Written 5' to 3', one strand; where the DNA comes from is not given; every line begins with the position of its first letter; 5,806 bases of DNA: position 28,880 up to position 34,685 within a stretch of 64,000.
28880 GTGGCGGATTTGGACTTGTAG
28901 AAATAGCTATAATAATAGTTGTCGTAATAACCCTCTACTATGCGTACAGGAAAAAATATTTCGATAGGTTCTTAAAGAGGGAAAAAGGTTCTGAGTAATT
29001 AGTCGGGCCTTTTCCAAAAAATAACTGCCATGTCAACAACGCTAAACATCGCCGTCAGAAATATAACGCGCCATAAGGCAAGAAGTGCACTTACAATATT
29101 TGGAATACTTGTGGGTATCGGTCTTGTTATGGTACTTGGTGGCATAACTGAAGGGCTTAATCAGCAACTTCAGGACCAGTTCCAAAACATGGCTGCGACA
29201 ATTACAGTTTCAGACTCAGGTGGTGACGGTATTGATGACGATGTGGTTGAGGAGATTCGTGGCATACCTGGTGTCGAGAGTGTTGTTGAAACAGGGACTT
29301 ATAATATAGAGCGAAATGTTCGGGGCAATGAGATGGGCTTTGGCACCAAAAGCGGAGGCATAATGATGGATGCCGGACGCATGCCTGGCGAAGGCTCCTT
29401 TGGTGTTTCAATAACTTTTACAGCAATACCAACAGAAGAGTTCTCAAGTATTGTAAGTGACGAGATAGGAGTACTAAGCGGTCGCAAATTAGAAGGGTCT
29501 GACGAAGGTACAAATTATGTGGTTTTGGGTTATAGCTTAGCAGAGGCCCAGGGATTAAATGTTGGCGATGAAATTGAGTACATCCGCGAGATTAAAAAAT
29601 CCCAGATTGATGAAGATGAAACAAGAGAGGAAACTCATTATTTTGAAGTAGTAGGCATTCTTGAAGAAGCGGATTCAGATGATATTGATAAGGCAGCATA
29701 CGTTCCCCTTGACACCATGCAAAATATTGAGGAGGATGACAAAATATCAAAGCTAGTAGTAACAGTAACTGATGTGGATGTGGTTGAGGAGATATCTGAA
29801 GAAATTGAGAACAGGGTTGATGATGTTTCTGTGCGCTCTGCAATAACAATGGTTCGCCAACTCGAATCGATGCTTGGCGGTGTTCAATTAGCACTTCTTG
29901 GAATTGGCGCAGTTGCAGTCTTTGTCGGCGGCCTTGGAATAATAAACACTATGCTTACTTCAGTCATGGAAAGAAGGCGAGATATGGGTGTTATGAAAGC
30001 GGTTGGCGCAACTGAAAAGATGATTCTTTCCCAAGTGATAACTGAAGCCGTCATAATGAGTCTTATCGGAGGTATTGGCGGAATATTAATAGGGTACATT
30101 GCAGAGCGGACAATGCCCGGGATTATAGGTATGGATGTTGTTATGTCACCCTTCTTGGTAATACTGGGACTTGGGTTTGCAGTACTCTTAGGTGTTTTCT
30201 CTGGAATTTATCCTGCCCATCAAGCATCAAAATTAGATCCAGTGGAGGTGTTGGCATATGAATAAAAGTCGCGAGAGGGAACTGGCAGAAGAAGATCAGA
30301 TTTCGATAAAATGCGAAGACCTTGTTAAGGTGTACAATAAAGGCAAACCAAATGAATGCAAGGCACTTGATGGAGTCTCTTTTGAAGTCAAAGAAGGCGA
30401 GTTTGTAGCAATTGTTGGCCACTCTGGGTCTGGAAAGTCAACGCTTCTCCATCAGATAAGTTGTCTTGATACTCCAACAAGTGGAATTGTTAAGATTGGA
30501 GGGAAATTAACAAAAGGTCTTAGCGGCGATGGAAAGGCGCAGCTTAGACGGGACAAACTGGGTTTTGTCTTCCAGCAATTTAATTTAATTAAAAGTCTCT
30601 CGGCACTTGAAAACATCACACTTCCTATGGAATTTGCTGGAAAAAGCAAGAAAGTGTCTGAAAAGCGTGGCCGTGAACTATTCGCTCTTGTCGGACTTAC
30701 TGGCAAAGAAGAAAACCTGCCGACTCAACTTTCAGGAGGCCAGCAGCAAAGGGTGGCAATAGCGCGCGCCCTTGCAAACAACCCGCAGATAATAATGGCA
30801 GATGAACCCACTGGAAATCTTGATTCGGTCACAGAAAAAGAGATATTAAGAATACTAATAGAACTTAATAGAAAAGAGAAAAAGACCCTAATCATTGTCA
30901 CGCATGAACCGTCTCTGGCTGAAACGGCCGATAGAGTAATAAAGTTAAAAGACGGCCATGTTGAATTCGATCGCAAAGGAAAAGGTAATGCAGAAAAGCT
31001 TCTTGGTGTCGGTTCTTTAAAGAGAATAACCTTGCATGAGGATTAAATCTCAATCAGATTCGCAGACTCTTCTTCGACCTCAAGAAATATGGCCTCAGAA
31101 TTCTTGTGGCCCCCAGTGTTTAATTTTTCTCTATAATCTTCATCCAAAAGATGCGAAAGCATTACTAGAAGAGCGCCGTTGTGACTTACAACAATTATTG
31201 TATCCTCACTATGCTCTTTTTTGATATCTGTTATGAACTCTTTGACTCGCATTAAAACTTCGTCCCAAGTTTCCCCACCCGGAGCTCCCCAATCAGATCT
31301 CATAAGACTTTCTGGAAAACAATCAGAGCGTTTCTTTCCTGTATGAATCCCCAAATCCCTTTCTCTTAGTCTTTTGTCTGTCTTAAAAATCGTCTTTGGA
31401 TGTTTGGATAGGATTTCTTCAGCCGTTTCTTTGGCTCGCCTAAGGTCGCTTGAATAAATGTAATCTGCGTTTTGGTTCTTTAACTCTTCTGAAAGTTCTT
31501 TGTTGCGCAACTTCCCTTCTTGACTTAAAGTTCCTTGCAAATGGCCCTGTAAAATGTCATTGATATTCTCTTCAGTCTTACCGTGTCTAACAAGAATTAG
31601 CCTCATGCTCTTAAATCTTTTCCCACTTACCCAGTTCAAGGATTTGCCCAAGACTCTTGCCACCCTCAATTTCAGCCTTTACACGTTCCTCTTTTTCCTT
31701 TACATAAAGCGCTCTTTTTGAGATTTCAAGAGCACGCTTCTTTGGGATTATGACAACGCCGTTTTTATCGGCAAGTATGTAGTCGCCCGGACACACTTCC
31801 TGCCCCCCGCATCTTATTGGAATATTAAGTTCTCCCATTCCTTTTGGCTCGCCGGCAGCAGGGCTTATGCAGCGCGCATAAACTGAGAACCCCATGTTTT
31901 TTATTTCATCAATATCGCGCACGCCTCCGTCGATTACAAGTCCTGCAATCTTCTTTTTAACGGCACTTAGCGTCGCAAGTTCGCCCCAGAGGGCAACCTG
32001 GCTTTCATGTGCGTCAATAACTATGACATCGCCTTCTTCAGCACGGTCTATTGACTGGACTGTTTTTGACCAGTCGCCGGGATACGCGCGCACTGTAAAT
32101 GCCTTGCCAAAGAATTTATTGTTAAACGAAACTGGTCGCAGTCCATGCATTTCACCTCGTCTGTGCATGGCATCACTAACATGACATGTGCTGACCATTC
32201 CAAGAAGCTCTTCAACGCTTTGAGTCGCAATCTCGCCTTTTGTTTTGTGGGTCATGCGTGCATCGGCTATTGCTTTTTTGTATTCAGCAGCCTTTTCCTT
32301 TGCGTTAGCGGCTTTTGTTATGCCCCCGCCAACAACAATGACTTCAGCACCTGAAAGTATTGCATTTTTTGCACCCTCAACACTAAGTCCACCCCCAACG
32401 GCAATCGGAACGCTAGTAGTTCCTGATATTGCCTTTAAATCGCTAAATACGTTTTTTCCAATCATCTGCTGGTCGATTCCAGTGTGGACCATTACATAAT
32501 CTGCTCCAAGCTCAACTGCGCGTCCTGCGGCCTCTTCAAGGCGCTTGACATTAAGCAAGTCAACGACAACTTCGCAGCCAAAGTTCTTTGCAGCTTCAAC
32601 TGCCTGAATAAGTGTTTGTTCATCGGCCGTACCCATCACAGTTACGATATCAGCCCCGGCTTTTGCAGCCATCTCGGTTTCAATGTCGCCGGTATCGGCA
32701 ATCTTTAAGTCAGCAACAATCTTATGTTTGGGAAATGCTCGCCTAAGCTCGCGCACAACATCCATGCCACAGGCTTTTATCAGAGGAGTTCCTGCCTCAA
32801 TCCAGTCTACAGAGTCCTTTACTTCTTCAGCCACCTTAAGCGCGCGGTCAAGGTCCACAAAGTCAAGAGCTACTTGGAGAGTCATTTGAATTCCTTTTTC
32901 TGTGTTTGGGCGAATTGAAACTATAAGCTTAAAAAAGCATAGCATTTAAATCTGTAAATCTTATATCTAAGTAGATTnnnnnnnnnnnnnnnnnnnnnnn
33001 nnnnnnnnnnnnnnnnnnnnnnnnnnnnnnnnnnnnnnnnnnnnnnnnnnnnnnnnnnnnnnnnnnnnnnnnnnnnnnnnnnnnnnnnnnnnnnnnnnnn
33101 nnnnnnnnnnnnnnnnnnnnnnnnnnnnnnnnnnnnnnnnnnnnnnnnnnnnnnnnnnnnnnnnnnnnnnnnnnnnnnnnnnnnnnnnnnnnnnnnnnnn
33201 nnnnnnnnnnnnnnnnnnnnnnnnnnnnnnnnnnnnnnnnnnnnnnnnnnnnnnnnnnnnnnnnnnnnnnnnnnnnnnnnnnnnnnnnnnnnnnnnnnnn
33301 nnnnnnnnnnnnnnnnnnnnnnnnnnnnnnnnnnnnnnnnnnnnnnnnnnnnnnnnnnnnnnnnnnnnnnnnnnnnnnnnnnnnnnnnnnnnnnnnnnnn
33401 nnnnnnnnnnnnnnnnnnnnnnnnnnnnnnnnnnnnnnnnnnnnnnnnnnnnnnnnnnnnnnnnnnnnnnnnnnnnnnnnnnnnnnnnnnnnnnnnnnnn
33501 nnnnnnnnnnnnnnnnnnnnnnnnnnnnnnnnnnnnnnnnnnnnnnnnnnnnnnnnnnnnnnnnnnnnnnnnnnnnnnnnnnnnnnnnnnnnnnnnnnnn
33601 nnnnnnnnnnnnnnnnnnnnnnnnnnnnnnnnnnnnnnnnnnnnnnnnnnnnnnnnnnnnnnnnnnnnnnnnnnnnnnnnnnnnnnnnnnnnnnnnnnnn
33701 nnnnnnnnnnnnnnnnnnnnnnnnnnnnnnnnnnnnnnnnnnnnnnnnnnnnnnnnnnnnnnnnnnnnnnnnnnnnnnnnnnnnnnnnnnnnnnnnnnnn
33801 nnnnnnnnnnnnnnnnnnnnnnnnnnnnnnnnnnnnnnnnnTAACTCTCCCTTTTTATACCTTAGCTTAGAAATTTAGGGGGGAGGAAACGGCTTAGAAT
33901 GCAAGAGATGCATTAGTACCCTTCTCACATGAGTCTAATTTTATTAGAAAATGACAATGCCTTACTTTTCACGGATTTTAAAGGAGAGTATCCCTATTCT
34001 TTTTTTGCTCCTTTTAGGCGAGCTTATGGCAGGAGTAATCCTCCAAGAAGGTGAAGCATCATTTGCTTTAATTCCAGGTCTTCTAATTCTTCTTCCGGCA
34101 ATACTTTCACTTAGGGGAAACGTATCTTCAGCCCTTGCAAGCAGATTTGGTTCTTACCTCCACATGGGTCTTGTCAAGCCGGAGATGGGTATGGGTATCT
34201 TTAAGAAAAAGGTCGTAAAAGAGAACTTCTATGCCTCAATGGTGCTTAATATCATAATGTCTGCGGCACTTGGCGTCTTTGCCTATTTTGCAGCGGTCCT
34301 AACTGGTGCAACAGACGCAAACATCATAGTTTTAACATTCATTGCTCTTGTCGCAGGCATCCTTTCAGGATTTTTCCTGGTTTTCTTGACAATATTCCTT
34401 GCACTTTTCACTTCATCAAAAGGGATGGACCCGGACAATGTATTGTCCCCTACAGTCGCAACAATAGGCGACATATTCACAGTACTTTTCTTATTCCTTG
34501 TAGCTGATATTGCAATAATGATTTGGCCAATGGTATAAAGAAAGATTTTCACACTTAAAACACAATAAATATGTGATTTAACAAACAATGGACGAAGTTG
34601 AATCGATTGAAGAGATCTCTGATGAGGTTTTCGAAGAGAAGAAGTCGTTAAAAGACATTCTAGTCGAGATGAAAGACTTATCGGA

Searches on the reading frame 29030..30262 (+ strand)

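Call 15: search_protein_families(library=pfam, proteins=[window:29030-30262:+], max_evalue=0.001)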
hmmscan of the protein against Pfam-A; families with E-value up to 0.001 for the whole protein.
window:29030-30262:+ (411 aa): 2 families
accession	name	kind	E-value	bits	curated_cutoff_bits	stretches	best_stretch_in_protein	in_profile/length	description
PF12704.14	MacB_PCD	-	1.2e-24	88.2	27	1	19-261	1-206/207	MacB-like periplasmic core domain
PF02687.27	FtsX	-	7.4e-23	81.3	25.5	1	292-404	3-120/120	FtsX-like permease C-terminal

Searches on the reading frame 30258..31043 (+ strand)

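Call 15: search_protein_families(library=pfam, proteins=[window:30258-31043:+], max_evalue=0.001)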
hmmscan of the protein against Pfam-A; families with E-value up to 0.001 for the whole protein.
window:30258-31043:+ (262 aa): 5 families
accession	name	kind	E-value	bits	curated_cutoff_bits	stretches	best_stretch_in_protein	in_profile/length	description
PF00005.33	ABC_tran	-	9.3e-34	117.4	25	1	37-185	1-136/137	ABC transporter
PF02463.25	SMC_N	-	4.4e-08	33.2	40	1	47-231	24-212/220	RecF/RecN/SMC N terminal domain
PF13555.12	AAA_29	-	3.2e-05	24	27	1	37-73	12-48/61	P-loop containing region of AAA domain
PF13304.12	AAA_21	-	6.6e-05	23.5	27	0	155-220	235-302/304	AAA domain, putative AbiEii toxin, Type IV TA system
PF20720.3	nSTAND3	-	0.00073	19.7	27.2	0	44-68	14-38/155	Novel STAND NTPase 3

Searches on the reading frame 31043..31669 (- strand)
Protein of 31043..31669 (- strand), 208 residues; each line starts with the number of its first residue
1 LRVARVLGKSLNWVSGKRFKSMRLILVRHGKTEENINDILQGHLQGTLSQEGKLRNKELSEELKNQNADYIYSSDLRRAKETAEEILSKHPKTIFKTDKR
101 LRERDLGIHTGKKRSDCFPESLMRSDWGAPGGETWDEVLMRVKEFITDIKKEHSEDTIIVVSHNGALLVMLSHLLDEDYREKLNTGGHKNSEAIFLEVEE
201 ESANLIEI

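Call 15: search_protein_families(library=pfam, proteins=[window:31043-31669:-], max_evalue=0.001)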
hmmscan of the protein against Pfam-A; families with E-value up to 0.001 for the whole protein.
window:31043-31669:- (208 aa): 1 family
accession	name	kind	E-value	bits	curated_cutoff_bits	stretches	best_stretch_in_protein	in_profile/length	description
PF00300.27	His_Phos_1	-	8.2e-39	133.7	21.7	1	24-202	1-185/194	Histidine phosphatase superfamily (branch 1)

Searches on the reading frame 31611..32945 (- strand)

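Call 15: search_protein_families(library=pfam, proteins=[window:31611-32945:-], max_evalue=0.001)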
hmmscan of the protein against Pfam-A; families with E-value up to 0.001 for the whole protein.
window:31611-32945:- (444 aa): 3 families
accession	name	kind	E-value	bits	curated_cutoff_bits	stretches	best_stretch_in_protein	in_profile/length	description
PF03737.21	RraA-like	-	5.1e-48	163.6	24.5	1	253-399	1-152/152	Aldolase/RraA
PF00215.30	OMPdecase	-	4.3e-42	144.9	27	1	21-222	1-221/221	Orotidine 5'-phosphate decarboxylase / HUMPS family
PF04131.20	NanE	-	0.0004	20.1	27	1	90-218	57-185/192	Putative N-acetylmannosamine-6-phosphate epimerase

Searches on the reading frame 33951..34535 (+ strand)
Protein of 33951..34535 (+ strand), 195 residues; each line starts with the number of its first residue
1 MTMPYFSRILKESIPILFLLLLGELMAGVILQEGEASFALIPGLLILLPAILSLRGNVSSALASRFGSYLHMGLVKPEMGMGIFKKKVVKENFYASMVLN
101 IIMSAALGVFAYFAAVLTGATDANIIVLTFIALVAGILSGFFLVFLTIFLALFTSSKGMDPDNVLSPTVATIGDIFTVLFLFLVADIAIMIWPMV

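Call 15: search_protein_families(library=pfam, proteins=[window:33951-34535:+], max_evalue=0.001)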
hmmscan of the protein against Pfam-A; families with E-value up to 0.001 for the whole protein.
window:33951-34535:+ (195 aa): 1 family
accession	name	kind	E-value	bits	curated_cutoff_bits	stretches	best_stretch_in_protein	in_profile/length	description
PF01769.21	MgtE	-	6.9e-19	68.8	27.6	1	48-184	1-125/125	Divalent cation transporter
